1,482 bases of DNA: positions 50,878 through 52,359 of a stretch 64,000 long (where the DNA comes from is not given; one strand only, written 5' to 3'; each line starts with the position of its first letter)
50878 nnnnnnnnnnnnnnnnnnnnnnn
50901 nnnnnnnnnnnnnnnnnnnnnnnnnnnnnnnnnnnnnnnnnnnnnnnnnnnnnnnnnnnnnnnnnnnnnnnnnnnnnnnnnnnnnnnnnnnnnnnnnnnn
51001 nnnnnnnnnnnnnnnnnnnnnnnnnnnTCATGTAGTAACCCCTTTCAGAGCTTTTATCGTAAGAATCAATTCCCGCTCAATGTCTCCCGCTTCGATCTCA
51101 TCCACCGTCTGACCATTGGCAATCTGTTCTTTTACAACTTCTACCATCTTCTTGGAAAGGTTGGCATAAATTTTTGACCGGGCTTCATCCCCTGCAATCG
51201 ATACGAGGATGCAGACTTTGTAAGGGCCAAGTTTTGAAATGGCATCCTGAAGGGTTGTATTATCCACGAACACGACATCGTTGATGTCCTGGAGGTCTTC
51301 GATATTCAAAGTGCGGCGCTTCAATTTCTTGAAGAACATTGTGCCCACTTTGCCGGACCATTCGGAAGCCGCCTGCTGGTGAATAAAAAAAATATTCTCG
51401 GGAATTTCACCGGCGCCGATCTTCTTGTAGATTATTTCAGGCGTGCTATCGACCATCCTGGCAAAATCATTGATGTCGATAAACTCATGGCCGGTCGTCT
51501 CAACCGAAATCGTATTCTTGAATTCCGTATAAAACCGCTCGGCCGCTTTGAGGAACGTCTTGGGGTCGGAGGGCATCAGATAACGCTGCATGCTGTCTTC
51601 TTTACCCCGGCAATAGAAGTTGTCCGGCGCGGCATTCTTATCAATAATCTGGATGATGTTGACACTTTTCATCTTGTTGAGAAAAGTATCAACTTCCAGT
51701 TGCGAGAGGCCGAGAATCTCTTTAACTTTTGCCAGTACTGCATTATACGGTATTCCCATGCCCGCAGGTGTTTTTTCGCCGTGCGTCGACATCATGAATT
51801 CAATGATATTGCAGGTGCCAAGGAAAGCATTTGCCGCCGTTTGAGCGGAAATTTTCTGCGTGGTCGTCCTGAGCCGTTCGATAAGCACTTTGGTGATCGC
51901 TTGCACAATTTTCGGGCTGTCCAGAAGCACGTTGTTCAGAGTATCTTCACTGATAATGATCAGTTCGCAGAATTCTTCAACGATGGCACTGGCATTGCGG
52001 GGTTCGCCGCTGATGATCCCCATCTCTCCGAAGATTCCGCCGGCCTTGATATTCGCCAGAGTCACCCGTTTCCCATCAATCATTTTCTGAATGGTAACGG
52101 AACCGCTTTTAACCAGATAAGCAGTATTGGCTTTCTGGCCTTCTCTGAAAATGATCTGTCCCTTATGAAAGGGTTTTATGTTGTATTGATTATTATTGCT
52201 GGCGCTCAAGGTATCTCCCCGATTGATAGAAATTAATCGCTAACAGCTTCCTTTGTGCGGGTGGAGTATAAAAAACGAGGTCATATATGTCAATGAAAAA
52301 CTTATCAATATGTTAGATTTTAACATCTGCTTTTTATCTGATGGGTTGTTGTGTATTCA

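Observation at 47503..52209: Candidate novel non-flagellar stator system: cNMP-sensor/FliG_C-like protein, MotA, MotB, HD hydrolase and HExxH membrane protein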

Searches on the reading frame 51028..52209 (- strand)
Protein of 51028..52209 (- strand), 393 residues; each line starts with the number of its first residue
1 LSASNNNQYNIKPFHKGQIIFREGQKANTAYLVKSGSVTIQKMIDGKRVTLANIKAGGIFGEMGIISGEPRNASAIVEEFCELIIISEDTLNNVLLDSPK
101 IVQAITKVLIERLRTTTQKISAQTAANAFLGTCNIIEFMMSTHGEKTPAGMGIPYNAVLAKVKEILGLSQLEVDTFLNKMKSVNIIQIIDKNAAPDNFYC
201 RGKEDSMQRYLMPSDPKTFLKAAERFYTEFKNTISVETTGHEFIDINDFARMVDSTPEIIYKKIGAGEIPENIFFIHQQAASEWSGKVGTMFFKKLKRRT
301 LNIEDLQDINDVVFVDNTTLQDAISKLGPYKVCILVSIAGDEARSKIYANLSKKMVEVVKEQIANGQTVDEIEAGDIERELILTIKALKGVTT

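Call 3: search_protein_families(library=pfam, proteins=[window:51028-52209:-], max_evalue=0.1)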
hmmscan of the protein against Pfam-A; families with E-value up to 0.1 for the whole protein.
window:51028-52209:- (393 aa): 3 families
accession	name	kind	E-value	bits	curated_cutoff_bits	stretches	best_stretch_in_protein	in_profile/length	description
PF00027.35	cNMP_binding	-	3.4e-22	78.7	27.5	1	12-95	2-86/89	Cyclic nucleotide-binding domain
PF01706.21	FliG_C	-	1.4e-06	29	23.3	1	307-388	19-100/108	FliG C-terminal domain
PF14842.11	FliG_N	-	0.00046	21.2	25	1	328-389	4-65/104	FliG N-terminal domain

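Call 4: search_protein_families(library=ncbifam, proteins=[window:51028-52209:-], max_evalue=0.1)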
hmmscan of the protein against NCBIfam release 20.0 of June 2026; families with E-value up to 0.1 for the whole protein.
window:51028-52209:- (393 aa): 12 families
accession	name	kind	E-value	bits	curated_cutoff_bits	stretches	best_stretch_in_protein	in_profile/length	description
NF008732.0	PRK11753.1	equivalog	2.9e-16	59.6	266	1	10-134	24-146/214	cAMP-activated global transcriptional regulator CRP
NF058543.1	ActPatMycb56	equivalog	5.9e-10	38.5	460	1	15-124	25-133/317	acetyltransferase Pat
TIGR03697.1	NtcA_cyano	equivalog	2.6e-07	30.6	244.95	1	17-192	1-179/193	global nitrogen regulator NtcA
NF010499.0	PRK13918.1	equivalog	3.7e-06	26.6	274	1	13-126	16-130/205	CRP/FNR family transcriptional regulator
NF007707.0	PRK10402.1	subfamily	4.3e-06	26.5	180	1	7-130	29-150/226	transcriptional regulator YeiL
TIGR03896.1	cyc_nuc_ocin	subfamily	2.2e-05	24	161.05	1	17-115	16-119/317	bacteriocin-type transport-associated protein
NF006901.0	PRK09392.1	equivalog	2.9e-05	23.5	211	1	14-129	35-150/236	transcriptional activator FtrB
NF052518.1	TransRegLdrP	equivalog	4.8e-05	23.5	300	1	12-73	2-64/195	transcriptional regulator LdrP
NF041163.2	encap_f2b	equivalog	0.00012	21.4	400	1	9-118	95-206/450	family 2B encapsulin nanocompartment shell protein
NF008365.0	PRK11161.1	subfamily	0.00037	19.9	228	1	12-145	50-183/250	fumarate/nitrate reduction transcriptional regulator Fnr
TIGR00207.1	fliG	equivalog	0.00047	19.6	226.7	1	309-388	241-320/338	flagellar motor switch protein FliG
NF050806.1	TransRegFixKCaul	equivalog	0.00058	19.1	300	1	10-117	24-129/215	transcriptional regulator FixK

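Call 5: search_protein_families(library=padloc, proteins=[window:51028-52209:-], max_evalue=0.1)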
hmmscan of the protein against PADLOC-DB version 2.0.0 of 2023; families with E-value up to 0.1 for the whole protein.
window:51028-52209:- (393 aa): 5 families
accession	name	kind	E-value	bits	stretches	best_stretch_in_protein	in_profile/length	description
PDLC02371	PycTIR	-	1.5e-10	38.9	1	11-128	39-153/288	-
PDLC00731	Effector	-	2e-10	38.1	1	9-124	40-152/306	TIR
PDLC00732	Effector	-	8.5e-09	32.7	1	7-124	34-148/301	TIR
PDLC00734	PycC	-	3.9e-07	27.5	1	8-144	32-168/374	Pycsar cyclase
PDLC00730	Effector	-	0.0023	15.2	1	10-126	57-168/299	TIR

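Call 6: find_homologous_proteins(query=window:51028-52209:-, max_evalue=0.001)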
Query window:51028-52209:- (393 aa): 37 proteins with E <= 0.001 among 3335 candidates.
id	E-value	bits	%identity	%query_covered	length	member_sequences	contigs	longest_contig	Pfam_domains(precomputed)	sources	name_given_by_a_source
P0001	3.7e-253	857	100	100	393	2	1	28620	PF00027.36,PF01706.22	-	-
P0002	1.1e-196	671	78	99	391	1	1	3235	PF00027.36,PF01706.22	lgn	-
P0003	2.5e-187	640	74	100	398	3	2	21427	PF00027.36,PF01706.22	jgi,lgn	jgi:CRP-like cAMP-binding protein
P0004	7.3e-153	527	61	99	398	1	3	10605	PF00027.36,PF01706.22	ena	-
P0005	2.3e-130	453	55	97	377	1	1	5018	PF00027.36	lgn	-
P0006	2.8e-128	446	53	97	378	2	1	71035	PF00027.36,PF01706.22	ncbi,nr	ncbi:MAG: cyclic nucleotide-binding domain-containing protein [Nitrospirae bacterium]|nr:cyclic nucl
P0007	3.1e-128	446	55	97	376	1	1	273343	PF00027.36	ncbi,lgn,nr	ncbi:MAG: cyclic nucleotide-binding domain-containing protein [Nitrospirae bacterium]|nr:MAG: cyclic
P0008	1.4e-107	378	49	98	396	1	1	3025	PF00027.36,PF01706.22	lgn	-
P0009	6.8e-103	363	46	97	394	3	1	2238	PF00027.36,PF01706.22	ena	-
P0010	1.2e-91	326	54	75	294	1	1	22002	PF00027.36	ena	-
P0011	6.7e-91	323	54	75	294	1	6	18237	PF00027.36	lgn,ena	-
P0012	9.6e-91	323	54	76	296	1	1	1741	PF00027.36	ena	-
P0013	3.5e-90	321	54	75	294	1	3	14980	PF00027.36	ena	-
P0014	5.8e-90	320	54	75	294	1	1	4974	PF00027.36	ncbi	ncbi:MAG: Crp/Fnr family transcriptional regulator [Syntrophales bacterium]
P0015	1.6e-89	319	53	75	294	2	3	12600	PF00027.36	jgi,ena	-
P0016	1.7e-89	319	53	75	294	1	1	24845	PF00027.36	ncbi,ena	-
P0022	4.8e-81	291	37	98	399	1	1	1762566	PF00027.36,PF01706.22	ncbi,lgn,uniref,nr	ncbi:CRP-like cAMP-binding protein [Desulfobaculum xiamenense]|uniref:CRP-like cAMP-binding protein 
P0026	1.0e-74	270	36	98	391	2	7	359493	PF00027.36,PF01706.22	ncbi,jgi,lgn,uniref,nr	ncbi:cyclic nucleotide-binding domain-containing protein [Pseudodesulfovibrio senegalensis]|jgi:CRP-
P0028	2.0e-72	262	36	98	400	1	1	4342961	PF00027.36,PF01706.22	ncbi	ncbi:Crp/Fnr family transcriptional regulator [Solidesulfovibrio sp.]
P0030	6.5e-63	231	35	96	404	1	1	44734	PF00027.36,PF01706.22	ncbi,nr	ncbi:MAG: cyclic nucleotide-binding domain-containing protein [Nitrospirae bacterium]|nr:cyclic nucl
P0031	2.6e-59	219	36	96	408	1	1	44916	PF00027.36,PF01706.22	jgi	jgi:CRP-like cAMP-binding protein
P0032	6.3e-55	205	35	96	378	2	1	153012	PF00027.36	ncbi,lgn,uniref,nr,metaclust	ncbi:Crp/Fnr family transcriptional regulator [Maridesulfovibrio bastinii]|uniref:Crp/Fnr family tra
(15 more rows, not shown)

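Call 7: find_related_loci(query=window:51028-52209:-, collection=genome_contigs, flank=10000)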
Query window:51028-52209:- (393 aa) in genome_contigs; peptide patterns used: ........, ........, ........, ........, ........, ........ (x = any residue, [..] = any of these).
108 stretches matched a pattern, but none encodes a relative of the query by tblastn (E <= 1e-3).
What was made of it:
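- Tried and rejected: A scan with the sensor as a single query found nothing (call 7).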

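Call 10: find_encoding_contigs(protein=P0022, flank=10000, max_places=2)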
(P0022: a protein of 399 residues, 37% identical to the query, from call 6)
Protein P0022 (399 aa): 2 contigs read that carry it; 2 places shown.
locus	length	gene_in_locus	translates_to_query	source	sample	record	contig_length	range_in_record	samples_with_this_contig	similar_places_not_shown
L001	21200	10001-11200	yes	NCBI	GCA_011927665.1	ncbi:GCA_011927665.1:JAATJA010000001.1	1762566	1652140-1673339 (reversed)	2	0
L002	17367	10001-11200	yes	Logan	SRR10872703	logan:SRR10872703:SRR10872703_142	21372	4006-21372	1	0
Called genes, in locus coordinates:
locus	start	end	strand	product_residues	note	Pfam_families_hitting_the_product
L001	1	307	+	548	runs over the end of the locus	PF05157:MshEN, PF00437:T2SSE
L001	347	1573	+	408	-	PF00482:T2SSF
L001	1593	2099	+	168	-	-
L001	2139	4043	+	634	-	-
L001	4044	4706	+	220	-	PF23893:Y4YQ_C (weak), PF16537:T2SSB (weak)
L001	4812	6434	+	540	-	PF00263:Secretin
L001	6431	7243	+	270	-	PF13181:TPR_8 (faint), PF13432:TPR_16 (faint), PF14559:TPR_19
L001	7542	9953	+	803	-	PF01590:GAF, PF13185:GAF_2, PF13492:GAF_3 (faint), PF01966:HD (weak), PF13487:HD_5, PF00072:Response_reg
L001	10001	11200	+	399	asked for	PF00027:cNMP_binding, PF01706:FliG_C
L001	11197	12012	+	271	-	PF01618:MotA_ExbB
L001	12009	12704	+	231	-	PF13677:MotB_plug, PF00691:OmpA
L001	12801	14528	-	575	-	PF11150:DUF2927 (faint)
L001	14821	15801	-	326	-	PF02154:FliM, PF01052:FliMN_C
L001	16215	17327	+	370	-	PF00072:Response_reg, PF28559:TPR_SusR (faint), PF23914:TPR_CcmH_CycH (faint), PF13414:TPR_11 (weak), PF25063:ARM_TT21_C (weak), PF07719:TPR_2 (weak), PF13414:TPR_11, PF14559:TPR_19 (weak), +10 more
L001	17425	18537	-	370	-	PF03773:ArsP_1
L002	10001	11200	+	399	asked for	PF00027:cNMP_binding, PF01706:FliG_C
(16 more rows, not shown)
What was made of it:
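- fliM lies 2 kb from the triad in Desulfobaculum (call 10).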

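Call 11: find_encoding_contigs(protein=P0007, flank=10000, max_places=2)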
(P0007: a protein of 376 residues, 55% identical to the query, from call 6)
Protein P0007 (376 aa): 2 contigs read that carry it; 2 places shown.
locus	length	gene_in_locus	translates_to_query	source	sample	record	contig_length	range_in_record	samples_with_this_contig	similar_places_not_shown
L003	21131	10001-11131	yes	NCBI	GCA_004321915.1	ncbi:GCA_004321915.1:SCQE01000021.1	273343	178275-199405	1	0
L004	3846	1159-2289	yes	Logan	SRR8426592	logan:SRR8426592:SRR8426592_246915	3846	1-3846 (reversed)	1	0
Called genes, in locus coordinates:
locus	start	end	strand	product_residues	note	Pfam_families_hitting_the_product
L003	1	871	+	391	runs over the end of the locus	PF00155:Aminotran_1_2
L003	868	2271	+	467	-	PF01656:CbiA, PF13500:AAA_26 (faint), PF07685:GATase_3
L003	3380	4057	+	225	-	PF01891:CbiM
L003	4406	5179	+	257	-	PF02361:CbiQ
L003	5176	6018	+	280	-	PF00005:ABC_tran, PF13175:AAA_15 (faint), PF13304:AAA_21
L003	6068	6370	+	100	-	PF18765:Polbeta, PF01909:NTP_transf_2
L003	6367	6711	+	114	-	PF01934:HepT-like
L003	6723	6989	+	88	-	PF02954:HTH_8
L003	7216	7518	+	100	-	PF03683:UPF0175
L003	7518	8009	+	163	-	PF11848:DUF3368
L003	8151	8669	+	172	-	PF02572:CobA_CobO_BtuR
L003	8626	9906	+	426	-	PF01888:CbiD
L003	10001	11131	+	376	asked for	PF00027:cNMP_binding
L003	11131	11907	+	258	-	PF01618:MotA_ExbB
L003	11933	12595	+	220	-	PF13677:MotB_plug, PF00691:OmpA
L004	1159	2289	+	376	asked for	PF00027:cNMP_binding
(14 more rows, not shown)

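Call 12: find_encoding_contigs(protein=P0026, flank=10000, max_places=2)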
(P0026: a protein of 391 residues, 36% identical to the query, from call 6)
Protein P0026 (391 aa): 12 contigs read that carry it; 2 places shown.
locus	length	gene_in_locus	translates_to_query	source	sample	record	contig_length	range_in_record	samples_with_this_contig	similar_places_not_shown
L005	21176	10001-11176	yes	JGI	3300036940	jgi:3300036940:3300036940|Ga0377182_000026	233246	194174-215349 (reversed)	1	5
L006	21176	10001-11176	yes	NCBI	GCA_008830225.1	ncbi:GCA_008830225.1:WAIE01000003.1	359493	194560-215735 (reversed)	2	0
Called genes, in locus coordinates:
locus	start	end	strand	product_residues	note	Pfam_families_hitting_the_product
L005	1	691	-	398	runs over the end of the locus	PF12704:MacB_PCD, PF02687:FtsX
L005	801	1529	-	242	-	PF00005:ABC_tran, PF13304:AAA_21 (faint)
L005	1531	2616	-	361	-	PF25919:BSH_CusB (faint), PF00364:Biotin_lipoyl (faint), PF25917:BSH_RND, PF25973:BSH_CzcB, PF25984:BSH_YknX (faint), PF25954:Beta-barrel_RND_2 (faint), PF25975:CzcB_C (weak)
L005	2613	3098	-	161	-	PF03692:CxxCxxCC (weak)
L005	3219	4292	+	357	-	PF01145:Band_7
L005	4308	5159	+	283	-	PF01145:Band_7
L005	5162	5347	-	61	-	-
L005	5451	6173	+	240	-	PF07022:Phage_CI_repr, PF00717:Peptidase_S24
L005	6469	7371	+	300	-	PF02548:Pantoate_transf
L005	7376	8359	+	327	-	-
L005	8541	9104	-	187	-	-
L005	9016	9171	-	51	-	-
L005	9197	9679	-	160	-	PF04519:Bactofilin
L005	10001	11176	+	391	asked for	PF00027:cNMP_binding, PF01706:FliG_C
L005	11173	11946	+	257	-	PF01618:MotA_ExbB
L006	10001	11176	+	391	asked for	PF00027:cNMP_binding, PF01706:FliG_C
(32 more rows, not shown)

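Call 16: search_solved_structures(query=A1, max_evalue=1, show_alignments=0)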
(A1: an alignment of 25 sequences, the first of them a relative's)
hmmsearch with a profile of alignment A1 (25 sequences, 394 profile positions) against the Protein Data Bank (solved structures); distinct sequences matched with E-value up to 1: 262 (the best 60 are shown).
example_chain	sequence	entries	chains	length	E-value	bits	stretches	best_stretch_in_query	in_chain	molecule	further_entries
9ya0_MA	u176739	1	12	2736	8e-38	133.7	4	6-97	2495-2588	PCR12, TGME49_219070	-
5dyk_A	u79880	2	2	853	6.1e-33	117.6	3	7-95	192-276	CGMP-dependent protein kinase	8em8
5ezr_A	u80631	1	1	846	2e-31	112.6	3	7-95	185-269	cGMP-dependent protein kinase, putative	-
4rz7_A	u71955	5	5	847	2e-31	112.6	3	7-95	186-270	cGMP-dependent protein kinase, putative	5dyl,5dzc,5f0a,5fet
9p74_A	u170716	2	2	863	2.2e-31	112.5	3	7-95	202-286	cGMP-dependent protein kinase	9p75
5kbf_A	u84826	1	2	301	4.1e-29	105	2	10-95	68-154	CAMP-dependent protein kinase regulatory subunit, putative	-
6hq3_A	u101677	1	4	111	1.6e-25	93.2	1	11-114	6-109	EAL Enzyme Bd1971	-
6hq2_A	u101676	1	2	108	3.8e-25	92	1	11-112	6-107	EAL Enzyme Bd1971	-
3shr_A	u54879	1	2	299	1.5e-24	90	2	11-93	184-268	cGMP-dependent protein kinase 1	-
6hq5_A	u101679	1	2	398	2.3e-24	89.4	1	11-115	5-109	EAL Enzyme Bd1971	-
6hq4_A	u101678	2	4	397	2.6e-24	89.3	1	11-115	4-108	EAL Enzyme Bd1971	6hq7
4z07_A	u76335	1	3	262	2.7e-24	89.2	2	11-93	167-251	cGMP-dependent protein kinase 1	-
7ssb_A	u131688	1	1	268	3.2e-24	88.9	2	11-93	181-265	cGMP-dependent protein kinase 1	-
5j3u_A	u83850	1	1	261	1.6e-23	86.6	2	8-107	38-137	Protein Kinase A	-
3of1_A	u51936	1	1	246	3.2e-23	85.7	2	9-97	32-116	cAMP-dependent protein kinase regulatory subunit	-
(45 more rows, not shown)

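Call 25: find_encoding_contigs(protein=P0003, flank=10000, max_places=2)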
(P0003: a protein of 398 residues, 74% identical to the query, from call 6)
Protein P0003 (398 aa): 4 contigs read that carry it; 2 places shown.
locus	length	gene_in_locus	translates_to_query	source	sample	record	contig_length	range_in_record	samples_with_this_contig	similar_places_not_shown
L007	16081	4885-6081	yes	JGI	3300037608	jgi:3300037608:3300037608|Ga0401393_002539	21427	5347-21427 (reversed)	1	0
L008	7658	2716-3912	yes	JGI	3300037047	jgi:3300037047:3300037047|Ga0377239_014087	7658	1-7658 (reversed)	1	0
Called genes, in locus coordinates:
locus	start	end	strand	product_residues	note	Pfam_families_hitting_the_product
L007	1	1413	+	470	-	PF13426:PAS_9 (weak), PF00512:HisKA (faint), PF02518:HATPase_c, PF00072:Response_reg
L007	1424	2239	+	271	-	PF00497:SBP_bac_3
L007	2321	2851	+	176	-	PF00990:GGDEF (faint)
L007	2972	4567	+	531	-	PF00989:PAS, PF08448:PAS_4 (weak), PF13188:PAS_8 (weak), PF13426:PAS_9, PF08447:PAS_3, PF00512:HisKA, PF02518:HATPase_c, PF00072:Response_reg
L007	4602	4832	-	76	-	-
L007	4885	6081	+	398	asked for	PF00027:cNMP_binding, PF01706:FliG_C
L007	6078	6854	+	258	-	PF01618:MotA_ExbB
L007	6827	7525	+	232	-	PF13677:MotB_plug, PF00691:OmpA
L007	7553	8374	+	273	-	PF03781:FGE-sulfatase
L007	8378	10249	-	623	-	PF02730:AFOR_N, PF01314:AFOR_C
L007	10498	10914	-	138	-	PF02036:SCP2 (weak)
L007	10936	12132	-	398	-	PF00465:Fe-ADH, PF13685:Fe-ADH_2 (weak), PF25137:ADH_Fe_C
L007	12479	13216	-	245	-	PF13189:Cytidylate_kin2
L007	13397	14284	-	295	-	PF00231:ATP-synt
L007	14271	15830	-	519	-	PF02874:ATP-synt_ab_N (weak), PF00006:ATP-synt_ab, PF00306:ATP-synt_ab_C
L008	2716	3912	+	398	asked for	PF00027:cNMP_binding, PF01706:FliG_C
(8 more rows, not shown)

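Call 26: find_encoding_contigs(protein=P0016, flank=10000, max_places=2)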
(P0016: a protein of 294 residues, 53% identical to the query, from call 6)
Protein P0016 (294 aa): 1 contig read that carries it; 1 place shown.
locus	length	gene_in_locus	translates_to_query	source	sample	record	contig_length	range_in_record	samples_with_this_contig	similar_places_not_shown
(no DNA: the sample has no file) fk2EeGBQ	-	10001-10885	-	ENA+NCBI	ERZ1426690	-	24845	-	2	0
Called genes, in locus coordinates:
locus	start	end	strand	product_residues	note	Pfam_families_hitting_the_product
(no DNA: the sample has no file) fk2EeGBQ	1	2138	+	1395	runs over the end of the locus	PF01869:BcrAD_BadFG, PF09989:DUF2229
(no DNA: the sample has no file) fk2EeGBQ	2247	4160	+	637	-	PF02518:HATPase_c (weak), PF13589:HATPase_c_3, PF00183:HSP90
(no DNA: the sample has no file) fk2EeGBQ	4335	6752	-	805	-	PF01804:Penicil_amidase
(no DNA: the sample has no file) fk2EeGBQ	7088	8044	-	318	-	PF02737:3HCDH_N, PF03446:NAD_binding_2 (weak), PF03721:UDPG_MGDP_dh_N (faint), PF00725:3HCDH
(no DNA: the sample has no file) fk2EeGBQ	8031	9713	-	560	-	PF02310:B12-binding, PF04055:Radical_SAM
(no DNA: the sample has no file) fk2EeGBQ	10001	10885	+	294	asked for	PF00027:cNMP_binding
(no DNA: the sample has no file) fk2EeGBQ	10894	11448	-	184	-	PF01966:HD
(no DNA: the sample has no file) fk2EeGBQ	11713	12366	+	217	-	PF07947:YhhN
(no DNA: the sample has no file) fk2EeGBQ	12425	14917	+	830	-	PF00343:Phosphorylase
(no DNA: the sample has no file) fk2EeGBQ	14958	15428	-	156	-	-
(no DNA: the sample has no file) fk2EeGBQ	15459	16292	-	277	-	PF01209:Ubie_methyltran, PF13489:Methyltransf_23 (weak), PF13847:Methyltransf_31, PF08241:Methyltransf_11, PF08242:Methyltransf_12, PF13649:Methyltransf_25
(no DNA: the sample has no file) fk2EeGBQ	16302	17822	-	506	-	PF02511:Thy1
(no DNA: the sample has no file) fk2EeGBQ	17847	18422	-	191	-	?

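Call 27: find_encoding_contigs(protein=P0030, flank=10000, max_places=2)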
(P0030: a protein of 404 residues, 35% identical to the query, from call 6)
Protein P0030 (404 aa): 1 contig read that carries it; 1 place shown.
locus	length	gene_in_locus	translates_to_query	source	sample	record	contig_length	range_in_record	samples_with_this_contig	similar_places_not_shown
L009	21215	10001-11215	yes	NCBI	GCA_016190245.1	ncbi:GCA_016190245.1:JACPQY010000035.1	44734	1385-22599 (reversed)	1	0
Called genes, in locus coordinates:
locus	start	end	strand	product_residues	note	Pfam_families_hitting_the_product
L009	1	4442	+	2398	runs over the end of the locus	PF01344:Kelch_1, PF13964:Beta-prop_Calicin, PF24681:Kelch_KLHDC2_KLHL20_DRC7, PF24981:Beta-prop_ATRN-LZTR1, PF25210:Kelch_FKB95, PF01344:Kelch_1, PF13964:Beta-prop_Calicin, PF24981:Beta-prop_ATRN-LZTR1, +21 more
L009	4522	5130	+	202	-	PF00672:HAMP (weak)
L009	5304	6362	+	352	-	-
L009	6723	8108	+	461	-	PF03710:GlnE, PF08335:GlnD_UR_UTase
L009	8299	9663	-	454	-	PF00520:Ion_trans, PF07885:Ion_trans_2, PF00027:cNMP_binding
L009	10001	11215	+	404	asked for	PF00027:cNMP_binding, PF01706:FliG_C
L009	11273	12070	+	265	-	PF01618:MotA_ExbB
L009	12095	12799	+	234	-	PF13677:MotB_plug, PF00691:OmpA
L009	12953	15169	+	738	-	PF00916:Sulfate_transp, PF01740:STAS, PF00027:cNMP_binding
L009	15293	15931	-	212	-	PF08239:SH3_3, PF06347:SH3_4 (weak), PF08239:SH3_3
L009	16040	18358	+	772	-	PF03176:MMPL, PF00873:ACR_tran (weak), PF02355:SecD_SecF_C (faint), PF02460:Patched (weak), PF12349:Sterol-sensing (weak), PF03176:MMPL, PF00873:ACR_tran, PF12349:Sterol-sensing (weak)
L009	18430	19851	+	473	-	PF13524:Glyco_trans_1_2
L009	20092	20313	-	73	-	PF07311:Dodecin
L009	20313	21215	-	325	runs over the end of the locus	PF00753:Lactamase_B, PF19583:ODP (weak), PF23023:Anti-Pycsar_Apyc1 (weak), PF12706:Lactamase_B_2 (weak), PF21221:B_lactamase-like_C (weak)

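Call 28: predict_structure(alignment_id=A1)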
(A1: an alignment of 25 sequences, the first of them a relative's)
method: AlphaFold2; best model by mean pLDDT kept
length: 393 residues; sequences in the alignment: 25
mean_pLDDT: 78.2   pTM: 0.33
mean pLDDT of the five models: 78.2, 78.0, 76.6, 75.4, 72.2
residues with pLDDT >= 90: 64; 70-90: 244; 50-70: 53; < 50: 32
segments of 3 or more residues with pLDDT < 50: 1-6, 120-125, 193-205, 237-240
pLDDT, mean of each block of 10 residues (from residue 1): 52 93 88 95 89 93 83 92 90 86 84 70 57 82 60 82 74 83 86 45 56 84 80 53 72 84 74 61 78 65 76 85 89 89 87 87 78 88 87 62
secondary structure, 60 per line:
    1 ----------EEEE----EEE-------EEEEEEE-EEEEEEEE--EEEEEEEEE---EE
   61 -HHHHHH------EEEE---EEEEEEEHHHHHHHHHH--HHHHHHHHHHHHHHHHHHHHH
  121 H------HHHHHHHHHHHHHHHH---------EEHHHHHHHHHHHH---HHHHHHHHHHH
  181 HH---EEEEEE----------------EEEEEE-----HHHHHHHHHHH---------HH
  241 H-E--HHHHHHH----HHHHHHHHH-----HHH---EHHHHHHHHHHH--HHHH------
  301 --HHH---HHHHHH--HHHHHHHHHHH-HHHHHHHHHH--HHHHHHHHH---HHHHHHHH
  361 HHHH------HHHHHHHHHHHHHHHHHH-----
elements in order: E11-14 E19-21 E29-35 E37-44 E47-55 H62-67 E74-77 E81-87 H88-97 H100-121 H128-143 H155-166 H170-182 E186-191 E208-213 H219-229 H246-252 H257-265 H278-288 H291-294 H309-314 H317-327 H329-338 H341-349 H353-364 H371-388
